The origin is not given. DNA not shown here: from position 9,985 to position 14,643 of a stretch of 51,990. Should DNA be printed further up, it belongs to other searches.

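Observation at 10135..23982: Four adjacent proteins share a CsgG/LpoB/TolB-N-like module; three form a tandem giant-paralog family with a TolB-like module-plus-propeller logic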

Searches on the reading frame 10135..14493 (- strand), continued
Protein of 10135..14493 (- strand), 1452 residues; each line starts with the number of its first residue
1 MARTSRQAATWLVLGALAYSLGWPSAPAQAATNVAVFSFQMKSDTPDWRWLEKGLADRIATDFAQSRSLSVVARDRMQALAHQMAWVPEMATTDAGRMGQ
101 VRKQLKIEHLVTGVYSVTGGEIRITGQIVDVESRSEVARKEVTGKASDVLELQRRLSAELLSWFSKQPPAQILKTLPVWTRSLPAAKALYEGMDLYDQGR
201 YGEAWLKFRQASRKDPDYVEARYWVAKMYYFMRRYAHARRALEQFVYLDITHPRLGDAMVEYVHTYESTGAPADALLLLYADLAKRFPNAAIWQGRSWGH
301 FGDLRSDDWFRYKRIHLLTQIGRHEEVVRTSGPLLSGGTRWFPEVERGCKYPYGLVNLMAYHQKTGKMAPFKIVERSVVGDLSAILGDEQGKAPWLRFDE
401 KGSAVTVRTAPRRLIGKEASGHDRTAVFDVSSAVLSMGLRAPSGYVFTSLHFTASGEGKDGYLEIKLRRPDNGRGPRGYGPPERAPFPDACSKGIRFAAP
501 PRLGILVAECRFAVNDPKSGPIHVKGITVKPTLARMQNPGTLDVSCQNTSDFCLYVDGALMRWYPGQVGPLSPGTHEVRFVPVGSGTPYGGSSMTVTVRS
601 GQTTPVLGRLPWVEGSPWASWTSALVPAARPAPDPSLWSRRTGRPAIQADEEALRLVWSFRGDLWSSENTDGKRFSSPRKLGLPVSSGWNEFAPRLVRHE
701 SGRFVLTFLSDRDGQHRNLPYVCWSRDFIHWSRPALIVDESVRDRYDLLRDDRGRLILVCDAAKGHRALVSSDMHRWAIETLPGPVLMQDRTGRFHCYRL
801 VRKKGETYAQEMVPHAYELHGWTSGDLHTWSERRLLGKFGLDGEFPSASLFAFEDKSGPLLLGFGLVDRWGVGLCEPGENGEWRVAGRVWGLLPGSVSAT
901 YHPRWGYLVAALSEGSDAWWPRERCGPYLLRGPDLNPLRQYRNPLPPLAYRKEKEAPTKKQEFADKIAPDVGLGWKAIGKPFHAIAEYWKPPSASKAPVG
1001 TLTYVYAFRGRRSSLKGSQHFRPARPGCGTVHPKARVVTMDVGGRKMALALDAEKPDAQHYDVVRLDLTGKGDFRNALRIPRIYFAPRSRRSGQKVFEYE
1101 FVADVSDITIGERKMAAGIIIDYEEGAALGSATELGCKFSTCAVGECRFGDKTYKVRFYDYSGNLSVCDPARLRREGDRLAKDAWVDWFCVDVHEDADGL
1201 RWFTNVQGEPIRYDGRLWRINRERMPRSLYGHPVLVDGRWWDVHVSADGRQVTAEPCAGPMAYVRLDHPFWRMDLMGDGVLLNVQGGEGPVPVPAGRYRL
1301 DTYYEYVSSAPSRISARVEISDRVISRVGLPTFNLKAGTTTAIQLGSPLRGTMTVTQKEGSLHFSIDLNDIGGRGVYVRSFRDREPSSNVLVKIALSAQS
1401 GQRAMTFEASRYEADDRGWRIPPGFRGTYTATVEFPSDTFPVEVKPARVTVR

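Call 26: find_encoding_contigs(protein=P0052, flank=10000, max_places=2)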
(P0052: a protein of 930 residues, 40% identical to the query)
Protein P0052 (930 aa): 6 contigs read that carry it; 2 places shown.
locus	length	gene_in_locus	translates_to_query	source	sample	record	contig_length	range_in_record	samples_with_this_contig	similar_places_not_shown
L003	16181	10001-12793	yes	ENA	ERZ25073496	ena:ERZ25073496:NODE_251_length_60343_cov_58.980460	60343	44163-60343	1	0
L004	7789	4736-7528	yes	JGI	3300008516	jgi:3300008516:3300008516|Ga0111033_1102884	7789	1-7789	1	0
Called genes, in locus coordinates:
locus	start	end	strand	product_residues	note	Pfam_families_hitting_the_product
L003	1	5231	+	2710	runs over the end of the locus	PF02985:HEAT (faint), PF00514:Arm (faint), PF13513:HEAT_EZ (faint), PF13646:HEAT_2, PF03130:HEAT_PBS (weak), PF13620:CarboxypepD_reg (weak)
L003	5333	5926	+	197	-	PF04542:Sigma70_r2, PF08281:Sigma70_r4_2, PF04545:Sigma70_r4 (weak)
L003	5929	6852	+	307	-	-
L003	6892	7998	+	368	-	-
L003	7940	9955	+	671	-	PF13432:TPR_16 (faint), PF17680:FlgO (faint), PF03783:CsgG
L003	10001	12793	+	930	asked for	PF14559:TPR_19 (faint)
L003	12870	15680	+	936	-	-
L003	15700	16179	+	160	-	?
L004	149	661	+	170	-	PF04542:Sigma70_r2, PF08281:Sigma70_r4_2, PF04545:Sigma70_r4 (weak)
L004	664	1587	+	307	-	-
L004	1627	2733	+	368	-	-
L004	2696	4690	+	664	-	PF17680:FlgO (faint), PF03783:CsgG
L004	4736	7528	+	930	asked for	PF14559:TPR_19 (faint)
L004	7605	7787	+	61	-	?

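Call 27: find_encoding_contigs(protein=P0096, flank=10000, max_places=2)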
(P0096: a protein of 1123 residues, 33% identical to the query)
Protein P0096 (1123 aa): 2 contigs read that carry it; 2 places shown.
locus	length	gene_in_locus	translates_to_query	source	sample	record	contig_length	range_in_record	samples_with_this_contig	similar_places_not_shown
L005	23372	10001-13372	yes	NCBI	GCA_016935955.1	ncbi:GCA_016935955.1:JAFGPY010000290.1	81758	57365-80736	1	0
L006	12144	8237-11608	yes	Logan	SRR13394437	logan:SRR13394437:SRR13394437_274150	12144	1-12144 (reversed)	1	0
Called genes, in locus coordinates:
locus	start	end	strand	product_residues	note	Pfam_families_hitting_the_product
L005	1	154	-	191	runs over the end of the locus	PF00881:Nitroreductase, PF14512:TM1586_NiRdase (faint), PF00881:Nitroreductase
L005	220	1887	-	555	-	PF00749:tRNA-synt_1c, PF03950:tRNA-synt_1c_C, PF20974:tRNA-synt_1c_C2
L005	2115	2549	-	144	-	-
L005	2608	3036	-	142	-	-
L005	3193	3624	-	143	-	-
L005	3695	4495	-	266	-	PF02585:PIG-L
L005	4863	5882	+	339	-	PF03783:CsgG, PF13432:TPR_16 (weak)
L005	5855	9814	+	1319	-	PF14559:TPR_19 (weak)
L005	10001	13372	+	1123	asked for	PF12796:Ank_2, PF13637:Ank_4 (weak), PF00023:Ank (weak), PF12796:Ank_2, PF13637:Ank_4, PF00023:Ank, PF13637:Ank_4, PF13857:Ank_5, +3 more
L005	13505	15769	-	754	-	PF02838:Glyco_hydro_20b (faint), PF03648:Glyco_hydro_67N, PF16126:DUF4838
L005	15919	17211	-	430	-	-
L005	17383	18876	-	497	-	-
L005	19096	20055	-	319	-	PF02558:ApbA, PF08546:ApbA_C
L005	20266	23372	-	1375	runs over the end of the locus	PF18911:PKD_4, PF22352:K319L-like_PKD, PF18911:PKD_4, PF22352:K319L-like_PKD, PF22352:K319L-like_PKD, PF18911:PKD_4, PF22352:K319L-like_PKD, PF05048:NosD, +7 more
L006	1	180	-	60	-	?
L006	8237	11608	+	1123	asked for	PF12796:Ank_2, PF13637:Ank_4 (weak), PF00023:Ank (weak), PF12796:Ank_2, PF13637:Ank_4, PF00023:Ank, PF13637:Ank_4, PF13857:Ank_5, +3 more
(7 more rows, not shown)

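Call 42: search_solved_structures(query=A2, max_evalue=0.01, show_alignments=4)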
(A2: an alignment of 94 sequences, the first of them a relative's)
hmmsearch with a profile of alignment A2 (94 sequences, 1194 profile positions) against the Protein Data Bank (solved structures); distinct sequences matched with E-value up to 0.01: 5.
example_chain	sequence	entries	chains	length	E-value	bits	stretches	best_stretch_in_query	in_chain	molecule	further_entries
2pl2_A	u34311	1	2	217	0.0061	18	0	188-223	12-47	Hypothetical conserved protein TTC0263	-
8gn6_C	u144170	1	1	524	0.0067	17.9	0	693-876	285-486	Sialidase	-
8gn6_A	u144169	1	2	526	0.0068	17.9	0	693-876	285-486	Sialidase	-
8feb_A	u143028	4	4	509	0.0083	17.6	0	693-870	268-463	Sialidase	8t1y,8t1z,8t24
8t26_A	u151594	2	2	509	0.0086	17.5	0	693-871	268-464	Sialidase, putative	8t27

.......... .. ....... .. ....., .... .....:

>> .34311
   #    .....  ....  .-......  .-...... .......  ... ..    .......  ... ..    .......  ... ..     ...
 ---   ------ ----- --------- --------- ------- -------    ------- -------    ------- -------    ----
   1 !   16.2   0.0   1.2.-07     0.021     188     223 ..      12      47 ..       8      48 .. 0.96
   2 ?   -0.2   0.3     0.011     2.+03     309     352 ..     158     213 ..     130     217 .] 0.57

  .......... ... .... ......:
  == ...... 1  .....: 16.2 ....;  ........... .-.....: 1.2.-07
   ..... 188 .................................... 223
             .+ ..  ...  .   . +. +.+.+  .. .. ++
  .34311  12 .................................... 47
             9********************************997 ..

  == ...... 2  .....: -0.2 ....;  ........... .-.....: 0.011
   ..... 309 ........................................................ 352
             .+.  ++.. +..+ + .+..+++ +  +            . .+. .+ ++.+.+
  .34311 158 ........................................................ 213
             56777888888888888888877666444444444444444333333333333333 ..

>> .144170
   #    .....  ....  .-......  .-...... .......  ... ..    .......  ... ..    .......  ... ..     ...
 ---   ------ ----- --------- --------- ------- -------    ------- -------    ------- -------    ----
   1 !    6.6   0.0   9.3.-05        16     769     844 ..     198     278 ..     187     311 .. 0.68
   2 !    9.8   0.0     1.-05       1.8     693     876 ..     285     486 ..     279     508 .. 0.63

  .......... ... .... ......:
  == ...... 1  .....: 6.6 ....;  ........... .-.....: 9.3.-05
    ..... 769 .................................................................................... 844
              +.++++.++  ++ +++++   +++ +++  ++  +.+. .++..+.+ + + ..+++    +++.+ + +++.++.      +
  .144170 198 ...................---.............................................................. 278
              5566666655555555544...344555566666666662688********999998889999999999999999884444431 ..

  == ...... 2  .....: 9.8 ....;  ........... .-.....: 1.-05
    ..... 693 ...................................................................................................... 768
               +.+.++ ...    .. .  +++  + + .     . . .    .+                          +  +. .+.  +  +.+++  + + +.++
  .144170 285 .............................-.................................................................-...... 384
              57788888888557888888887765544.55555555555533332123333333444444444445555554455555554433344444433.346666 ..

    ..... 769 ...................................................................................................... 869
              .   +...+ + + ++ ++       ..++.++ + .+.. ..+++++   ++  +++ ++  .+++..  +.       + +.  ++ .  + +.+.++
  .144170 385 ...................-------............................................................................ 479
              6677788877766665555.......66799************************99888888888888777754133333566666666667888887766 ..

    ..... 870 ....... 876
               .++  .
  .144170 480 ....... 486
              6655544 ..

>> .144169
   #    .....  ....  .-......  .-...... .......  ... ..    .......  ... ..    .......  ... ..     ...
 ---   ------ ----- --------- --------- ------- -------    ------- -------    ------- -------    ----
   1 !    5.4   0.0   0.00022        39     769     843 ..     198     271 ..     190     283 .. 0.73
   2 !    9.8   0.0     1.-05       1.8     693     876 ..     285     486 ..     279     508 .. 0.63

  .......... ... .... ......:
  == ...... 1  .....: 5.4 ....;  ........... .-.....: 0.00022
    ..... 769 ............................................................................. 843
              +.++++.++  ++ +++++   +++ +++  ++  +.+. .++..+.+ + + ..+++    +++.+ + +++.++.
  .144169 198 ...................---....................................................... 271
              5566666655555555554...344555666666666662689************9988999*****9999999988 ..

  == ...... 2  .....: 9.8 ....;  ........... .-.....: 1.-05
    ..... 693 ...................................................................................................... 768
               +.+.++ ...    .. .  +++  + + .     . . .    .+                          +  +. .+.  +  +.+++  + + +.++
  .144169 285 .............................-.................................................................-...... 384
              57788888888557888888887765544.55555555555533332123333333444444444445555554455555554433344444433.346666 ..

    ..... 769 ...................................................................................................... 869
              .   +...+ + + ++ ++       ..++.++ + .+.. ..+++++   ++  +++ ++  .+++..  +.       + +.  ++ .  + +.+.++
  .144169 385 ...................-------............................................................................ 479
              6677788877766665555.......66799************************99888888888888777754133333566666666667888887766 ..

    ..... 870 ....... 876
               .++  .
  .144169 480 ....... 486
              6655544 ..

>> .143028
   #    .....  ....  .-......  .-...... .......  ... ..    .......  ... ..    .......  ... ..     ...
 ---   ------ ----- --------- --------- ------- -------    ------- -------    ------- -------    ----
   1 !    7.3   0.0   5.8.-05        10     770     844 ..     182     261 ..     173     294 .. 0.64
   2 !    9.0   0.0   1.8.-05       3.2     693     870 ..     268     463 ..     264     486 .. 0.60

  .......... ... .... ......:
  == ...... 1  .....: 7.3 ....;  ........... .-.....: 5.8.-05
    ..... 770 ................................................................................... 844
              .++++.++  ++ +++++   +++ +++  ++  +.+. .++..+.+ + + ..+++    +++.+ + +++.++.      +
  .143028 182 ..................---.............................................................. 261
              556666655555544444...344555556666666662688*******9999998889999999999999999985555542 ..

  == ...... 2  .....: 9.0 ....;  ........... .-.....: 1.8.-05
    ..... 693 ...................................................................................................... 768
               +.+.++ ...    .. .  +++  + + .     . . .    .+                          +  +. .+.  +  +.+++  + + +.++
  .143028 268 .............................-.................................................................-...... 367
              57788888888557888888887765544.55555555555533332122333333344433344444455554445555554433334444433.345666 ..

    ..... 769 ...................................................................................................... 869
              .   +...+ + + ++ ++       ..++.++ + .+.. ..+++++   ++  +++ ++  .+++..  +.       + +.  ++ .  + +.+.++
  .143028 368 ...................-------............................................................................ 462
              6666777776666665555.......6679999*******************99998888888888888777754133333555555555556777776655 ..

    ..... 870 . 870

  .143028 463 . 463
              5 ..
